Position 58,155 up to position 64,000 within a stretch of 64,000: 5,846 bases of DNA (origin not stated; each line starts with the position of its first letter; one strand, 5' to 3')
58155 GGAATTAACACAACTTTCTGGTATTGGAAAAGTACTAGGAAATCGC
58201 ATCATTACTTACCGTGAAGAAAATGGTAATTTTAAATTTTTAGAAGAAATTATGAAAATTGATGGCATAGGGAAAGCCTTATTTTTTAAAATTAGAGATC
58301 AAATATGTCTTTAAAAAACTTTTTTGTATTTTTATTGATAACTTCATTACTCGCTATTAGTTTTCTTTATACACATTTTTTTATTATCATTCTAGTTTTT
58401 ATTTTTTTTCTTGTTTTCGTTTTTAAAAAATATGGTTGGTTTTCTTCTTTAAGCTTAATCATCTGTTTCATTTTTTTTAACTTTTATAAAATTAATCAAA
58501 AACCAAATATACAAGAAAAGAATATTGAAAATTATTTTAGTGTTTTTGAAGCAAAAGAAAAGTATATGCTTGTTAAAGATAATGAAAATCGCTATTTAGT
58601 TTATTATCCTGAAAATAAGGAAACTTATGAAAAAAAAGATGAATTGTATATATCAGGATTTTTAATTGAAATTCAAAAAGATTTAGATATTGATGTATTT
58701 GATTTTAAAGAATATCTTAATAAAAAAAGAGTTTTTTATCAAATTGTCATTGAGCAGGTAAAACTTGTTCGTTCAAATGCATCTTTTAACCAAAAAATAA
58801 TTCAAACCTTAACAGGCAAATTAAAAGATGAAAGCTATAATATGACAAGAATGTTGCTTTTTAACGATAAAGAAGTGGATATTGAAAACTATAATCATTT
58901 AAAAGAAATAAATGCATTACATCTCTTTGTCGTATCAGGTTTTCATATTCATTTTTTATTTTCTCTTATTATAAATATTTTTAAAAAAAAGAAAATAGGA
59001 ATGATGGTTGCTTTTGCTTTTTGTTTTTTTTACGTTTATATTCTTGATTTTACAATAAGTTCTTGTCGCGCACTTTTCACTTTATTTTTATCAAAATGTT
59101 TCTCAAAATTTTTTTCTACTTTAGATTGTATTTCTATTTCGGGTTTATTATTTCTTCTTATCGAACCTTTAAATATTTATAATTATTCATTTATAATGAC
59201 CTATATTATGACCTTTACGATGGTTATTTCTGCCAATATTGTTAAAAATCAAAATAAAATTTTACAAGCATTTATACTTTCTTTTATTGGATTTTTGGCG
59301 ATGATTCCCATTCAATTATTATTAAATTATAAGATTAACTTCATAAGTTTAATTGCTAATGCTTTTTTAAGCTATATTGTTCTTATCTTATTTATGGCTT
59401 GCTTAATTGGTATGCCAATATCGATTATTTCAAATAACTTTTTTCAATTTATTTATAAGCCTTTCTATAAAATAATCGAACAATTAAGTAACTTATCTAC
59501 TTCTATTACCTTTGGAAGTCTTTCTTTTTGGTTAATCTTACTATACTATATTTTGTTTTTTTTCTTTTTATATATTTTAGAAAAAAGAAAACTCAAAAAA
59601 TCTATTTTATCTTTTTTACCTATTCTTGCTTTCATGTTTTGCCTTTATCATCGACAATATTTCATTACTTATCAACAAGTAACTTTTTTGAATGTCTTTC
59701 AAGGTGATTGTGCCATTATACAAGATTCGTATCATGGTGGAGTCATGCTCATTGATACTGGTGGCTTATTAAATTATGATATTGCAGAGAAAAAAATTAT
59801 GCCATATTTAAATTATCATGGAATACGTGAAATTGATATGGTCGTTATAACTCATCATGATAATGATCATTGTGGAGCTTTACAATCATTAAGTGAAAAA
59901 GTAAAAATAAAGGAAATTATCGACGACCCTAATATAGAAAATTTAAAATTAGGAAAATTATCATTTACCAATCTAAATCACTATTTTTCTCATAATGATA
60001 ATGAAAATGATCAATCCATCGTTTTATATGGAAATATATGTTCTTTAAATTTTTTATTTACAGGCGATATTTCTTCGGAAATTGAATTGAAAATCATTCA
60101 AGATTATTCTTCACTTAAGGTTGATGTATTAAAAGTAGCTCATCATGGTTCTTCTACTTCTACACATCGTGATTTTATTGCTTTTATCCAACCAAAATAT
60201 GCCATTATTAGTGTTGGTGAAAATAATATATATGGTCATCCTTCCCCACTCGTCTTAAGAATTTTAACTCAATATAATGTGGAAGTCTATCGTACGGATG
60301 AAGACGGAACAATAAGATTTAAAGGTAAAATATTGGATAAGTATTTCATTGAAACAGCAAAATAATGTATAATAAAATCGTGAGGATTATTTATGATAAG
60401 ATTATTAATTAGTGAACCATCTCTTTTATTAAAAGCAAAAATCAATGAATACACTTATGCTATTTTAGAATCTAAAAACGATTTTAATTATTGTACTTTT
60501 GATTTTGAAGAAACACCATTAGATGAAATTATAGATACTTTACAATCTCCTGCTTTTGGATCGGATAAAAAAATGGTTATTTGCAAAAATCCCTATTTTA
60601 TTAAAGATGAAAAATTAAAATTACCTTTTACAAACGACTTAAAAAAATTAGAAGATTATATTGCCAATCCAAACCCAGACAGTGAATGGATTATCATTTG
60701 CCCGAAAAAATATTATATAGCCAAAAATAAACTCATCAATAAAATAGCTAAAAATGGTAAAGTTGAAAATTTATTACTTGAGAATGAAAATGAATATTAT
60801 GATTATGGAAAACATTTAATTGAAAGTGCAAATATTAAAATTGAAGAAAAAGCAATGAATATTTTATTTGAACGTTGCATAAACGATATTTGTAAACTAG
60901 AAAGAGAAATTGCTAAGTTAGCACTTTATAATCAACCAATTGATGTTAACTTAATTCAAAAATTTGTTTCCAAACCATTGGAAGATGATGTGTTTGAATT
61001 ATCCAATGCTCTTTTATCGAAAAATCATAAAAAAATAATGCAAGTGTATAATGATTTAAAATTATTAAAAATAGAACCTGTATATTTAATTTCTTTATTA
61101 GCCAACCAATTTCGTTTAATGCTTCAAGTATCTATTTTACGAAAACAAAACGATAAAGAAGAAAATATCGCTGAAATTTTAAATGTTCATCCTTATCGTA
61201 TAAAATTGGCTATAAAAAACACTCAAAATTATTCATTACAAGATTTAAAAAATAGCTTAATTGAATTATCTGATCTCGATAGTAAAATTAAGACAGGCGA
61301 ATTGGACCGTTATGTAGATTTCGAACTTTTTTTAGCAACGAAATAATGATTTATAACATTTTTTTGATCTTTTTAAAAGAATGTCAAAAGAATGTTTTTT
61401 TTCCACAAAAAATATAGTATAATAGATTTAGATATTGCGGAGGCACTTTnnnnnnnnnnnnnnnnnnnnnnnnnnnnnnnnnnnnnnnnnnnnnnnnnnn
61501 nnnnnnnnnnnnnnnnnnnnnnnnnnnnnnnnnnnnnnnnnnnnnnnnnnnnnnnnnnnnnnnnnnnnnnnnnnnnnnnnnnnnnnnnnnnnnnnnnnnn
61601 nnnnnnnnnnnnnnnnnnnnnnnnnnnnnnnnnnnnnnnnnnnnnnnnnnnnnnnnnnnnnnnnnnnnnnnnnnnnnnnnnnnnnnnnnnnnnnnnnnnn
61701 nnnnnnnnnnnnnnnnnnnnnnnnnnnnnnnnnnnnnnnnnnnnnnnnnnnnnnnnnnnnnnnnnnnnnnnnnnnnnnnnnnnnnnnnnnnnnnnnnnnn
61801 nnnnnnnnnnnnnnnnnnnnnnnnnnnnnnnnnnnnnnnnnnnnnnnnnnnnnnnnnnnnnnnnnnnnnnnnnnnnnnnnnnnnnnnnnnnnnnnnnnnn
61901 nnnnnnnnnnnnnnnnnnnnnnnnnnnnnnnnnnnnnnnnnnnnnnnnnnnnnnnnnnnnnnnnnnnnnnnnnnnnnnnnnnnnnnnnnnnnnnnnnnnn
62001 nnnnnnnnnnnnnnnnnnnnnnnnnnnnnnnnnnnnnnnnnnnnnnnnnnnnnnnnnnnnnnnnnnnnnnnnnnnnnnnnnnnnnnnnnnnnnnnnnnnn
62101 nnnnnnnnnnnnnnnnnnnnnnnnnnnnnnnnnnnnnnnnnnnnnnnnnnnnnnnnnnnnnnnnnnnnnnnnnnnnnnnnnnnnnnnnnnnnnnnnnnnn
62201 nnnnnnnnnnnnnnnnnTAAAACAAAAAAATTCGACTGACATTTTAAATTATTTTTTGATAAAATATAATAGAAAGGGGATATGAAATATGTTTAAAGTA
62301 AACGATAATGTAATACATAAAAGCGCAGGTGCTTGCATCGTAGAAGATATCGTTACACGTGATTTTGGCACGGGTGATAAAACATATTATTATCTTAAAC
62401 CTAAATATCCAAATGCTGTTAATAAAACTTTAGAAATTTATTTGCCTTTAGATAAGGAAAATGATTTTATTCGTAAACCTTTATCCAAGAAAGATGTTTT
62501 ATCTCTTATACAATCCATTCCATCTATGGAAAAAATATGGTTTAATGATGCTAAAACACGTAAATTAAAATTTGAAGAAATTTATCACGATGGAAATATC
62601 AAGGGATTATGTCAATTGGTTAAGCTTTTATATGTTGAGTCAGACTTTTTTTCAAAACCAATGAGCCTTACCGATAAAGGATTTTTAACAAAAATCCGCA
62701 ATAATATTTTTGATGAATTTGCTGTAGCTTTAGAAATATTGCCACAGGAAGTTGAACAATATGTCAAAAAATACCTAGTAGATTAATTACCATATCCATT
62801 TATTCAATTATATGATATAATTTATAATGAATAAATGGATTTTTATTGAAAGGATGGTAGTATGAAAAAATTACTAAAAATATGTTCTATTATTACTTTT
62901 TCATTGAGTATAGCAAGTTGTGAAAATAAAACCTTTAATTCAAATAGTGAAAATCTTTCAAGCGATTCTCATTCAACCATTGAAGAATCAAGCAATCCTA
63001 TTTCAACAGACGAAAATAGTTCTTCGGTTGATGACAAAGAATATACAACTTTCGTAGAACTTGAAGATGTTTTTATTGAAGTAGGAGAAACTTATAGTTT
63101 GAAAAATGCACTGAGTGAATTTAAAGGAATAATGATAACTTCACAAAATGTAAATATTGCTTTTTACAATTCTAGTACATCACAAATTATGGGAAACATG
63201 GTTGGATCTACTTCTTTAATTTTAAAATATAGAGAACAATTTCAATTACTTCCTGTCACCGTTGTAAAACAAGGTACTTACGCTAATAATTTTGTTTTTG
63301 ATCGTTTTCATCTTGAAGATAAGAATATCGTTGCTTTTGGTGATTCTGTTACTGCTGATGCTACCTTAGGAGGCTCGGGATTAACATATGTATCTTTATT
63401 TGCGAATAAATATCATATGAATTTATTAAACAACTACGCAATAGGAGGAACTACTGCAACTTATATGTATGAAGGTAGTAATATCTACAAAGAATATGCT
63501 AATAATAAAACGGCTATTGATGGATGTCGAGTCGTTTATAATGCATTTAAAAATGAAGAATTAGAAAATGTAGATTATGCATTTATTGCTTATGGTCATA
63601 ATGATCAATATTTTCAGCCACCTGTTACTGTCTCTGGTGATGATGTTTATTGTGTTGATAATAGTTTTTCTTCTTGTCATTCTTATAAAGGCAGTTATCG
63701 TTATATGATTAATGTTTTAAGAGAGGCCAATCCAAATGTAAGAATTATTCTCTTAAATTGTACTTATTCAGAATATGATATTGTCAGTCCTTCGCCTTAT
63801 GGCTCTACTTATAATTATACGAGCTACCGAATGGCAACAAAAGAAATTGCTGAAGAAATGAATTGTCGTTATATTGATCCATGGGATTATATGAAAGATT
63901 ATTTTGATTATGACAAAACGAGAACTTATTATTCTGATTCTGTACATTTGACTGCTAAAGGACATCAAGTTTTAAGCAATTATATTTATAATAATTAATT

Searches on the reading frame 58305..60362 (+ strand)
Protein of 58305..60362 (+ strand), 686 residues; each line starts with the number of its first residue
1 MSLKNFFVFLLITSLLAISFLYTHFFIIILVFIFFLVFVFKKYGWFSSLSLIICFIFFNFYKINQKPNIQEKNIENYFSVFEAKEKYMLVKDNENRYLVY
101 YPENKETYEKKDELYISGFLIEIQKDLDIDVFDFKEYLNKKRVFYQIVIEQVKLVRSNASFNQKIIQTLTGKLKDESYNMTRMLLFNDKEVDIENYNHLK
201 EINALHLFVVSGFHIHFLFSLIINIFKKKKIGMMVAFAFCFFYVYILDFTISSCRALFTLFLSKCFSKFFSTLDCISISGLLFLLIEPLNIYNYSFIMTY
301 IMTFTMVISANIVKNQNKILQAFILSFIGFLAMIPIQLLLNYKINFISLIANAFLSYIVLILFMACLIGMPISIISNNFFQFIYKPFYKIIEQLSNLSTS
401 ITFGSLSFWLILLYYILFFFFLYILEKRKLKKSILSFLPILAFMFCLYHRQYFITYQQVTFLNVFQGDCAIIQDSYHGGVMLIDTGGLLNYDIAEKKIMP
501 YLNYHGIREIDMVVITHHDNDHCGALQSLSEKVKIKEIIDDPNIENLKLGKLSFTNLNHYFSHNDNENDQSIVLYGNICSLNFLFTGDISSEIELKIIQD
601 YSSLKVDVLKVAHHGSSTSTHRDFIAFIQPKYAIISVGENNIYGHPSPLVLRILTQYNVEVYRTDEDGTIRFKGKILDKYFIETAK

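Call 3: search_protein_families(library=pfam, proteins=[window:58305-60362:+], max_evalue=0.01)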
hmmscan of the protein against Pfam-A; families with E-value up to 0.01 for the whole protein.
window:58305-60362:+ (686 aa): 5 families
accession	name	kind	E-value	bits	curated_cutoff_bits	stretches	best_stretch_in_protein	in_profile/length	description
PF03772.21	Competence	-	5e-26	92.1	23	1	187-427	4-269/270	Competence protein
PF00753.33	Lactamase_B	-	3.9e-15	56.7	22.7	1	463-547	2-81/196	Metallo-beta-lactamase superfamily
PF19583.5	ODP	-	0.00064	20.1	27.2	1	477-535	11-67/194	ODP family beta lactamase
PF12706.13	Lactamase_B_2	-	0.00082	19.5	27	1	500-533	21-54/200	Beta-lactamase superfamily domain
PF13483.12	Lactamase_B_3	-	0.00085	19.8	24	1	478-628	16-148/160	Beta-lactamase superfamily domain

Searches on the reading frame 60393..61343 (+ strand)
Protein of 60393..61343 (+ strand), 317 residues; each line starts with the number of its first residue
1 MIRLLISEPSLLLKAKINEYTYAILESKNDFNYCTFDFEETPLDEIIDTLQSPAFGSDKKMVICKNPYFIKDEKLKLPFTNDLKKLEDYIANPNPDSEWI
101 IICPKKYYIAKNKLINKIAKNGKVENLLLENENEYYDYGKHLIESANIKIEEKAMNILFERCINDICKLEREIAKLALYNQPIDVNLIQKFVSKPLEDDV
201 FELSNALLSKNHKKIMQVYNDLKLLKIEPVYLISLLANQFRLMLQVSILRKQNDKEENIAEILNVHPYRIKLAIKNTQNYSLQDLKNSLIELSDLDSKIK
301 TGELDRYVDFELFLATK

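Call 3: search_protein_families(library=pfam, proteins=[window:60393-61343:+], max_evalue=0.01)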
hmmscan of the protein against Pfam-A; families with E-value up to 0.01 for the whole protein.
window:60393-61343:+ (317 aa): 2 families
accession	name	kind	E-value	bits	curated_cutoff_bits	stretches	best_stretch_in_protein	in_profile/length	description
PF21694.2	DNA_pol3_delta_C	-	3.6e-36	124.2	27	1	197-315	1-119/121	DNA polymerase III delta subunit, C-terminal domain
PF06144.19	DNA_pol3_delta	-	8.6e-17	61.7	21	1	16-123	15-119/124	DNA polymerase III, delta subunit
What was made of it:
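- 60393..61346 (+): Upstream neighbour holA (DNA polymerase III delta). Its synteny with the gene is conserved. Pfam (call 3).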

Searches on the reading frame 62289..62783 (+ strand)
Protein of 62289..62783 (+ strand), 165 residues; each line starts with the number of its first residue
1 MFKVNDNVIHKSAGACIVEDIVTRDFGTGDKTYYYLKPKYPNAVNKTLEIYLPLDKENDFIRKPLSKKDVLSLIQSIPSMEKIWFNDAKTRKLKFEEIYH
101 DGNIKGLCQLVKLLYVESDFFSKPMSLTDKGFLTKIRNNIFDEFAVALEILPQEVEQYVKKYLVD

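Call 3: search_protein_families(library=pfam, proteins=[window:62289-62783:+], max_evalue=0.01)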
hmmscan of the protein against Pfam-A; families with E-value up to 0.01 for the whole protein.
window:62289-62783:+ (165 aa): 1 family
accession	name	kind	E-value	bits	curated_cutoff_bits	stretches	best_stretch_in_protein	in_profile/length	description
PF02559.22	CarD_TRCF_RID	-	5.3e-09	36.5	23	1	2-63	1-55/57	CarD-like/TRCF RID domain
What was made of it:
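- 62289..62786 (+): Downstream neighbour, a CarD/CdnL-like protein. Pfam PF02559 (call 3).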

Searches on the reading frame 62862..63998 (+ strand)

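Call 3: search_protein_families(library=pfam, proteins=[window:62862-63998:+], max_evalue=0.01)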
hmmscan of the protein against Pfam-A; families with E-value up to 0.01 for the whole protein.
window:62862-63998:+ (378 aa): 4 families
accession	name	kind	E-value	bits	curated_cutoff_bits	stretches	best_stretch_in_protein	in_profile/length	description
PF13472.12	Lipase_GDSL_2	-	1.8e-22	81.1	32.9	1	158-370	1-178/178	GDSL-like Lipase/Acylhydrolase family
PF00657.28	Lipase_GDSL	-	5.5e-12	46.7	23.6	1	156-375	1-208/208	GDSL-like Lipase/Acylhydrolase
PF19040.6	SGNH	-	3.7e-05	24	27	1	325-373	193-244/248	SGNH domain (fused to AT3 domains)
PF14606.12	Lipase_GDSL_3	-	0.0036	18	27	0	154-190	2-38/178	GDSL-like Lipase/Acylhydrolase family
